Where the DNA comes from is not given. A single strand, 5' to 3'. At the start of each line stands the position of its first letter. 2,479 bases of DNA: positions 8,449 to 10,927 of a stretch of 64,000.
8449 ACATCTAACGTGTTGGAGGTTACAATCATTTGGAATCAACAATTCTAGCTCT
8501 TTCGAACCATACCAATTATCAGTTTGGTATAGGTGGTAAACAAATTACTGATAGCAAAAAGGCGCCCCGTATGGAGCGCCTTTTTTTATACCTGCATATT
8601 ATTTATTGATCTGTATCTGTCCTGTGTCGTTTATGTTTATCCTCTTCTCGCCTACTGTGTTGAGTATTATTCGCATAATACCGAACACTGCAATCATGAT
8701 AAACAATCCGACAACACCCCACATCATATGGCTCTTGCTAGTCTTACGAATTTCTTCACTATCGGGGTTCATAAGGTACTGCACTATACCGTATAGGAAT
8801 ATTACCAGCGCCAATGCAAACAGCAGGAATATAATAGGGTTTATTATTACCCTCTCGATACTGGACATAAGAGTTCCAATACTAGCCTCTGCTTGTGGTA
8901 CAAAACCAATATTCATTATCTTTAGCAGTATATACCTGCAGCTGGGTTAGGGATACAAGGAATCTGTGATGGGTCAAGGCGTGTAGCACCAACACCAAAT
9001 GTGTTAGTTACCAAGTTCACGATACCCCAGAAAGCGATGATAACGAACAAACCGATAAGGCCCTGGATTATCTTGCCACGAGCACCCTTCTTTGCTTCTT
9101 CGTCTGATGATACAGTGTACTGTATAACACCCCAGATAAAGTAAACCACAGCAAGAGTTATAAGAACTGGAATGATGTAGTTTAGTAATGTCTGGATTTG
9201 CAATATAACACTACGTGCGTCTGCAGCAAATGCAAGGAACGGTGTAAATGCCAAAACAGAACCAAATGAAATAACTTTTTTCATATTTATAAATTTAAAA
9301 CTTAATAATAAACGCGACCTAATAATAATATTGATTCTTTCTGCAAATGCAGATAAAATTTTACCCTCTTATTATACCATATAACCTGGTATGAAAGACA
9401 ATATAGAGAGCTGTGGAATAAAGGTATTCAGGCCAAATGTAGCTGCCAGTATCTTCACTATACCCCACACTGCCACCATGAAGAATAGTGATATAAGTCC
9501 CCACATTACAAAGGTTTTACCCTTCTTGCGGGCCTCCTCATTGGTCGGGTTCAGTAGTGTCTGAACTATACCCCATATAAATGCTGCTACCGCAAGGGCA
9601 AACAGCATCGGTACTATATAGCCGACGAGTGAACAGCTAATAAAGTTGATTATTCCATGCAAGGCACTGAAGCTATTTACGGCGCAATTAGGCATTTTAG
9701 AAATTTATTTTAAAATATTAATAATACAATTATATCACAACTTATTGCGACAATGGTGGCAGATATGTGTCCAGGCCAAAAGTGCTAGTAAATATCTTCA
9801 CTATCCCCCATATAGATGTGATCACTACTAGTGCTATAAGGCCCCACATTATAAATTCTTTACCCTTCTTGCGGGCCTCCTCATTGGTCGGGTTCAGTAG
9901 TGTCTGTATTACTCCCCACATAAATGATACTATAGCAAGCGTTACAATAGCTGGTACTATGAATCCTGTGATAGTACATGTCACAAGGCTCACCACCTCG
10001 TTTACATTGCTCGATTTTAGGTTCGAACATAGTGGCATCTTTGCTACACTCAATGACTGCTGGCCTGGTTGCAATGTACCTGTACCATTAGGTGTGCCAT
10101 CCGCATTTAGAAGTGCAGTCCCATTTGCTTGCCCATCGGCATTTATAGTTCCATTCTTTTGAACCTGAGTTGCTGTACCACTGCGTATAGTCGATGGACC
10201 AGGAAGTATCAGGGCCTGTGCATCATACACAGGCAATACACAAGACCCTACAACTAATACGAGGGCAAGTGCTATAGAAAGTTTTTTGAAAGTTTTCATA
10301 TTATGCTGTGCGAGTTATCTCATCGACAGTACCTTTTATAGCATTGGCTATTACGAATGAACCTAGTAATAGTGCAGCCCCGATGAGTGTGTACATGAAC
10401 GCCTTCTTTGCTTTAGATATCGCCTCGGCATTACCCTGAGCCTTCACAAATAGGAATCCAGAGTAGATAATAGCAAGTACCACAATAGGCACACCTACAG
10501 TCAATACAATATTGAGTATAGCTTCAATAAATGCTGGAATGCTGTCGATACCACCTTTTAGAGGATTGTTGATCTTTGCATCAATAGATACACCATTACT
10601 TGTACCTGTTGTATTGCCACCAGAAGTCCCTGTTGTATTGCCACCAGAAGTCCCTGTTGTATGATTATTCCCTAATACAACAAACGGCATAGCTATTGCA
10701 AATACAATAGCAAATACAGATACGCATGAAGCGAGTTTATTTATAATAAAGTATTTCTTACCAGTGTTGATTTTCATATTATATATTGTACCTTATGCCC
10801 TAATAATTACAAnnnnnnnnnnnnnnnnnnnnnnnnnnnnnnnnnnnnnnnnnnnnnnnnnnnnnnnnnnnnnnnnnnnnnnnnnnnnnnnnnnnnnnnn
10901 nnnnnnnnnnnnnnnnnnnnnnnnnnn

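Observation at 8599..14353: Minus-strand run of six paralogous TrbC/VirB2-like (T4SS-pilin-like) genes, one fused to a 500-aa Ig-like adhesin, led by a solute-binding-protein-like gene and a methyltransferase, with no other type IV secretion components nearby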

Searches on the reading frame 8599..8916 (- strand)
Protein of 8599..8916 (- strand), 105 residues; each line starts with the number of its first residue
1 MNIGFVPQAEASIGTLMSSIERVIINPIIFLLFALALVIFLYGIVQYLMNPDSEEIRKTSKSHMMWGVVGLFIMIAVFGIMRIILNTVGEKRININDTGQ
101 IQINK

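Call 3: search_protein_families(library=pfam, proteins=[window:8599-8916:-], max_evalue=0.1)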
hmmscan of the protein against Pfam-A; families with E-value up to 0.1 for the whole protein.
window:8599-8916:- (105 aa): 6 families
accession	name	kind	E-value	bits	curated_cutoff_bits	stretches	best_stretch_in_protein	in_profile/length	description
PF18895.5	T4SS_pilin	-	3.4e-06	27.5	26.6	1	23-82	11-69/71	Type IV secretion system pilin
PF04893.22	Yip1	-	0.0088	16.4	28.6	1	23-86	20-81/173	Yip1 domain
PF05545.16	FixQ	-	0.01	16.2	29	1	29-53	10-34/49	Cbb3-type cytochrome oxidase component FixQ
PF03994.20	DUF350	-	0.014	15.9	26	0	31-89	51-100/133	Domain of Unknown Function (DUF350)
PF04515.18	Choline_transpo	-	0.03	14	26.9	1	5-88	227-310/326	Plasma-membrane choline transporter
PF13800.11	Sigma_reg_N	-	0.053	14.2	26.3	1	28-66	18-56/91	Sigma factor regulator N-terminal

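Call 4: search_protein_families(library=ncbifam, proteins=[window:8599-8916:-], max_evalue=0.1)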
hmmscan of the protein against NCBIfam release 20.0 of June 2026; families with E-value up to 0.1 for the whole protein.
window:8599-8916:- (105 aa): 10 families
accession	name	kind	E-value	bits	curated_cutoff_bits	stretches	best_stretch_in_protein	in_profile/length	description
NF045849.1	ICE_MMCAP2_0565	equivalog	2e-08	33.8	40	1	16-87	8-79/80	Mbov_0395 family pilin-like conjugal transfer protein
NF033218.1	anchor_AmaP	equivalog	0.0027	17.5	55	1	17-105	1-91/166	alkaline shock response membrane anchor protein AmaP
TIGR03030.1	CelA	equivalog_domain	0.0089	14.1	699.1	1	24-104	510-586/714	UDP-forming cellulose synthase catalytic subunit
NF051875.1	glycan_WsfD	subfamily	0.023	13.5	80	1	7-89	354-426/452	glycan biosynthesis hexose transferase WsfD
NF033883.1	conj_TraQ_IncI1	equivalog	0.032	14.1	80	1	19-89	8-78/175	conjugal transfer protein TraQ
NF050091.1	ArAmAcExpYddG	equivalog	0.047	13.2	300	1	30-78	33-82/285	aromatic amino acid exporter YddG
TIGR02736.1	cbb3_Q_epsi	equivalog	0.052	13.1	61.55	1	29-45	3-19/56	cytochrome c oxidase, cbb3-type, CcoQ subunit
TIGR01432.1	QOXA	equivalog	0.063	12.6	240.95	1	14-77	23-92/227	cytochrome aa3 quinol oxidase subunit II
NF046000.1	MAG1210_fam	subfamily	0.069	11.8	275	1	17-97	56-129/550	MAG1210 family protein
NF050121.1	bc1_QcrA_actin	exception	0.092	12.2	275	1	28-81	24-75/319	cytochrome bc1 complex Rieske iron-sulfur subunit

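Call 94: search_solved_structures(query=A1, max_evalue=10)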
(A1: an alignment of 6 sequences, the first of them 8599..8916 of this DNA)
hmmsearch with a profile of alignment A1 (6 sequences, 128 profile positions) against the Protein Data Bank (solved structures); distinct sequences matched with E-value up to 10: 62 (the best 60 are shown).
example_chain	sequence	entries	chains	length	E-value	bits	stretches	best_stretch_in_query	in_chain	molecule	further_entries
8qkd_A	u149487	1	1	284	0.0012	22.1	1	48-88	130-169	sc-CC-5-24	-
6meo_B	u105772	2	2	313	0.0014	21.9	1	50-116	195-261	C-C chemokine receptor type 5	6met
7f1s_R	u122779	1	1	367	0.0018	21.5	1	50-116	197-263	C-C chemokine receptor type 5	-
7o7f_C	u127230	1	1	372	0.0018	21.5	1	50-116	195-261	C-C chemokine receptor type 5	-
7f1q_R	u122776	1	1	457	0.0028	20.9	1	50-116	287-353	C-C motif chemokine 3,C-C chemokine receptor type 5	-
7f1r_R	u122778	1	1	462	0.0029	20.8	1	50-116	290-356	C-C motif chemokine 5,C-C chemokine receptor type 5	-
7xa3_R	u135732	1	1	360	0.0055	20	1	50-116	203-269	Isoform B of C-C chemokine receptor type 2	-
8yq5_E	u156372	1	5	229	0.0098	19.1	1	50-110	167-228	de novo designed ion channel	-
4bey_A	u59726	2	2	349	0.023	18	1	50-101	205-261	Rhodopsin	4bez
9ko2_R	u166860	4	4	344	0.024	17.9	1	41-103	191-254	C-C chemokine receptor type 7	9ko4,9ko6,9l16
8yq6_E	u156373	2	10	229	0.026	17.8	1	50-110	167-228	de novo designed ion channel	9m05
6fuf_A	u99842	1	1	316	0.03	17.6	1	50-101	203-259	Rhodopsin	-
6qno_R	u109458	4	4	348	0.035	17.4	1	50-101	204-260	Rhodopsin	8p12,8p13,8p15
4a4m_A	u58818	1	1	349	0.035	17.4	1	50-101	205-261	RHODOPSIN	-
9nyx_B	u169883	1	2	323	0.067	16.5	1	50-101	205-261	Rhodopsin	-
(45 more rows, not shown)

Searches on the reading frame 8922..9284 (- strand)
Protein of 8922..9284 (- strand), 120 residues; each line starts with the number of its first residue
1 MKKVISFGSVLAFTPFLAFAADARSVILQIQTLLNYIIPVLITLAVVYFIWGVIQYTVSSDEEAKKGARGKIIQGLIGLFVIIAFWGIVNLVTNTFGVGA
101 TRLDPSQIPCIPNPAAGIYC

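Call 3: search_protein_families(library=pfam, proteins=[window:8922-9284:-], max_evalue=0.1)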
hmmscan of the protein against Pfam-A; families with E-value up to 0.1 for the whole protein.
window:8922-9284:- (120 aa): 3 families
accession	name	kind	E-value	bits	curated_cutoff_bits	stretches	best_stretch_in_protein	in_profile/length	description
PF18895.5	T4SS_pilin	-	2.3e-10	40.8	26.6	1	29-92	8-71/71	Type IV secretion system pilin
PF03613.19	EIID-AGA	-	0.02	14.6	25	1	22-88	206-264/265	PTS system mannose/fructose/sorbose family IID component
PF05105.17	Phage_holin_4_1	-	0.022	15.3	22.2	1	34-91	10-65/116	Bacteriophage holin family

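Call 4: search_protein_families(library=ncbifam, proteins=[window:8922-9284:-], max_evalue=0.1)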
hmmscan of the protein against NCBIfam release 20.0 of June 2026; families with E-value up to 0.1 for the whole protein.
window:8922-9284:- (120 aa): 5 families
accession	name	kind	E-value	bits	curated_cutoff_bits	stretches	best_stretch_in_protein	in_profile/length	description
NF045849.1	ICE_MMCAP2_0565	equivalog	8.8e-10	38.1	40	1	25-95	8-79/80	Mbov_0395 family pilin-like conjugal transfer protein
TIGR01593.1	holin_tox_secr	subfamily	0.0019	18.2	40.2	1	25-85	6-66/128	toxin secretion/phage lysis holin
NF033883.1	conj_TraQ_IncI1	equivalog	0.0058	16.5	80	1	25-105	4-90/175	conjugal transfer protein TraQ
NF008611.1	PRK11588.1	equivalog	0.0074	15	500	1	32-104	269-340/492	putative basic amino acid antiporter YfcC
NF010820.0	PRK14224.1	equivalog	0.049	13.5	105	1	4-57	69-121/126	fluoride efflux transporter CrcB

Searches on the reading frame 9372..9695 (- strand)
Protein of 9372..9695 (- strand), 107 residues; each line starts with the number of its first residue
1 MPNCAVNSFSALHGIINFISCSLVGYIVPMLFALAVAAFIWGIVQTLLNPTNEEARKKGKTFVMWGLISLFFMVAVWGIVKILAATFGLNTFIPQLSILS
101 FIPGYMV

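Call 3: search_protein_families(library=pfam, proteins=[window:9372-9695:-], max_evalue=0.1)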
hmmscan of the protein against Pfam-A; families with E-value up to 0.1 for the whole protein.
window:9372-9695:- (107 aa): 3 families
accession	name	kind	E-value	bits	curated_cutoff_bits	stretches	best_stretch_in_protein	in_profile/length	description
PF18895.5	T4SS_pilin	-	4.6e-08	33.5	26.6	1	22-83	11-71/71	Type IV secretion system pilin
PF20214.3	DUF6574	-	0.00077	19.3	27.1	1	32-92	44-106/265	Family of unknown function (DUF6574)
PF10734.14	DUF2523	-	0.0052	17.7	22.1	0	16-52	2-38/80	Protein of unknown function (DUF2523)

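Call 4: search_protein_families(library=ncbifam, proteins=[window:9372-9695:-], max_evalue=0.1)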
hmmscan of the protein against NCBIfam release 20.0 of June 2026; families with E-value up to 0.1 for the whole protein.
window:9372-9695:- (107 aa): 1 family
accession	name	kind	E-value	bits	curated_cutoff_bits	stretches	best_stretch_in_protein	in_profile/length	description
NF045849.1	ICE_MMCAP2_0565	equivalog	3.4e-05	23.4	40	1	15-85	12-78/80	Mbov_0395 family pilin-like conjugal transfer protein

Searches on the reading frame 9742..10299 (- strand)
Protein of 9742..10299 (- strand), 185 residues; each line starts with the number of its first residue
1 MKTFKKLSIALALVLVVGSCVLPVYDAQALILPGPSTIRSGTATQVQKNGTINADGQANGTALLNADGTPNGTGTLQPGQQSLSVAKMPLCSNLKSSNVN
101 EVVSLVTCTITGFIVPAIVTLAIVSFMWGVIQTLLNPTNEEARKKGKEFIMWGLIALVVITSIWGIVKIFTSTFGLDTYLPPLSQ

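Call 3: search_protein_families(library=pfam, proteins=[window:9742-10299:-], max_evalue=0.1)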
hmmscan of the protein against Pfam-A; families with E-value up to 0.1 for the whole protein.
window:9742-10299:- (185 aa): 1 family
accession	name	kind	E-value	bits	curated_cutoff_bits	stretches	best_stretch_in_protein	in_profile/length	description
PF18895.5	T4SS_pilin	-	5.4e-08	33.2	26.6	1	108-170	10-71/71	Type IV secretion system pilin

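Call 4: search_protein_families(library=ncbifam, proteins=[window:9742-10299:-], max_evalue=0.1)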
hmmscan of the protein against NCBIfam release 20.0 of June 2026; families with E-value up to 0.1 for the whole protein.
window:9742-10299:- (185 aa): 2 families
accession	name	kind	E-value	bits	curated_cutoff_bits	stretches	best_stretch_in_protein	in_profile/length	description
NF045849.1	ICE_MMCAP2_0565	equivalog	5.4e-07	29.2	40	1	99-173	2-79/80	Mbov_0395 family pilin-like conjugal transfer protein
NF037996.1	B-4DMT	subfamily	0.016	15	100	1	116-175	39-98/139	B-4DMT family transporter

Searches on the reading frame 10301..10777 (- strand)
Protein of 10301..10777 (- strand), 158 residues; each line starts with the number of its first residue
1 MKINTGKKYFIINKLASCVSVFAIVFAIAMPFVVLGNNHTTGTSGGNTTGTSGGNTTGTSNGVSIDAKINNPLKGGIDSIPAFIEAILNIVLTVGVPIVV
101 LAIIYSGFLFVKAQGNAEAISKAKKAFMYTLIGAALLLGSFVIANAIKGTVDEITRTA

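Call 3: search_protein_families(library=pfam, proteins=[window:10301-10777:-], max_evalue=0.1)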
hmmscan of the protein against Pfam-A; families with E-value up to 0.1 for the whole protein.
window:10301-10777:- (158 aa): 5 families
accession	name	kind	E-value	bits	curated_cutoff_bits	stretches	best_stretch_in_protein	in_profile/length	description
PF18895.5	T4SS_pilin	-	3.9e-06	27.3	26.6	1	78-146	3-70/71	Type IV secretion system pilin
PF19607.4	DUF6112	-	0.00036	20.7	25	1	75-142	11-75/88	Family of unknown function (DUF6112)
PF01554.23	MatE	-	0.0038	17.4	24.9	1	88-150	76-138/161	MatE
PF21827.1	New_glue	-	0.052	13.7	31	1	19-60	6-46/94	New glue protein family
PF04290.18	DctQ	-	0.066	13.6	28.3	0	79-144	56-123/132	Tripartite ATP-independent periplasmic transporters, DctQ component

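Call 4: search_protein_families(library=ncbifam, proteins=[window:10301-10777:-], max_evalue=0.1)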
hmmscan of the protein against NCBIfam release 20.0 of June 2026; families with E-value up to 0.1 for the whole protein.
window:10301-10777:- (158 aa): 2 families
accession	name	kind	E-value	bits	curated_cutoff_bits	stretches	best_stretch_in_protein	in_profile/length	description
NF045849.1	ICE_MMCAP2_0565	equivalog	2.4e-06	27.1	40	1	78-151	7-80/80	Mbov_0395 family pilin-like conjugal transfer protein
NF002765.0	PRK02833.1-3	equivalog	0.031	14.4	145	1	80-137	7-62/136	phosphate-starvation-inducible protein PsiE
